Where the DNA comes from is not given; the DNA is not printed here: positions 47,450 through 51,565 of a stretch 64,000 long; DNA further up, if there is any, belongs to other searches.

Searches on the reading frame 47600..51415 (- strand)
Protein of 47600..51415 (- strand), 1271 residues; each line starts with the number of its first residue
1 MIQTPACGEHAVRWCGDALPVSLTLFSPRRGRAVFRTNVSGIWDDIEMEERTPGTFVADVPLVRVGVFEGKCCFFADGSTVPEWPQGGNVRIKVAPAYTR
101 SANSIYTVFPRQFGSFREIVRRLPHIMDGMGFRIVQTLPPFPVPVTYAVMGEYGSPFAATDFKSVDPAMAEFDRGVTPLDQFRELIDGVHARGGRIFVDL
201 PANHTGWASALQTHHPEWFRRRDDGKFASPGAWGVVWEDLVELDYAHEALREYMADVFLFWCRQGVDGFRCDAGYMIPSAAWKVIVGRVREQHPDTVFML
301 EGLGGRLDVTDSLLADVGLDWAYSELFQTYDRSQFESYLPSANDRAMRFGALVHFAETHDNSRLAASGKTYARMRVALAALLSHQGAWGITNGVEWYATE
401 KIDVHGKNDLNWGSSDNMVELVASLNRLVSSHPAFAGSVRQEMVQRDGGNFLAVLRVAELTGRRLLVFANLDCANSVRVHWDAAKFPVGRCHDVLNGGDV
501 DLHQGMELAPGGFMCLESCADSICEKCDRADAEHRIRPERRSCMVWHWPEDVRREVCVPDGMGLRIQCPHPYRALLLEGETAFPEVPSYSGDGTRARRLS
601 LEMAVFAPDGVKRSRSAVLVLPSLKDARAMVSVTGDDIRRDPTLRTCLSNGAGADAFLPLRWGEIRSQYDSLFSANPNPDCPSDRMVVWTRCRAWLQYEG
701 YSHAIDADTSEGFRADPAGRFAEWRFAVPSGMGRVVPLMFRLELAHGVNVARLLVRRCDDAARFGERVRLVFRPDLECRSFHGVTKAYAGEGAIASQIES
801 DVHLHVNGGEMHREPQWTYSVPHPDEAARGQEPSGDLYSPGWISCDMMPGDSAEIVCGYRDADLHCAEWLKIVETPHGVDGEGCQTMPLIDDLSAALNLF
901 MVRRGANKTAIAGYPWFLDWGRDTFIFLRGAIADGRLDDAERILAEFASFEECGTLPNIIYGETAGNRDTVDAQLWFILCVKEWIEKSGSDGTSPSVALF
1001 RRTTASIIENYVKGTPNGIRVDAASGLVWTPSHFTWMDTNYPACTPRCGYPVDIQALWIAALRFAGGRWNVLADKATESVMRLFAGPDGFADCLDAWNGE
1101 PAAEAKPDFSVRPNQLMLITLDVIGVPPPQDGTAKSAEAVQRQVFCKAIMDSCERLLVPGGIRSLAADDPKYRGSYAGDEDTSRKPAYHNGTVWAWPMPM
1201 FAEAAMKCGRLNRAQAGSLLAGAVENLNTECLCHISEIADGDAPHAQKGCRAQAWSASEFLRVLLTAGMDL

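Call 42: search_protein_families(library=pfam, proteins=[window:47600-51415:-], max_evalue=0.000001)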
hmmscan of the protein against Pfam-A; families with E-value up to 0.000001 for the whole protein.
window:47600-51415:- (1271 aa): 3 families
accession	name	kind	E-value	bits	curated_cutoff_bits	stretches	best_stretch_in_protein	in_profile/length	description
PF06202.20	GDE_C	-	4.4e-67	227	21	1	903-1262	9-367/367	Amylo-alpha-1,6-glucosidase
PF12439.13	GDE_N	-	8.7e-18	65.1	27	1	650-853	7-218/219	Glycogen debranching enzyme N terminal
PF00128.31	Alpha-amylase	-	1.3e-10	41.5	22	1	114-277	16-193/446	Alpha amylase, catalytic domain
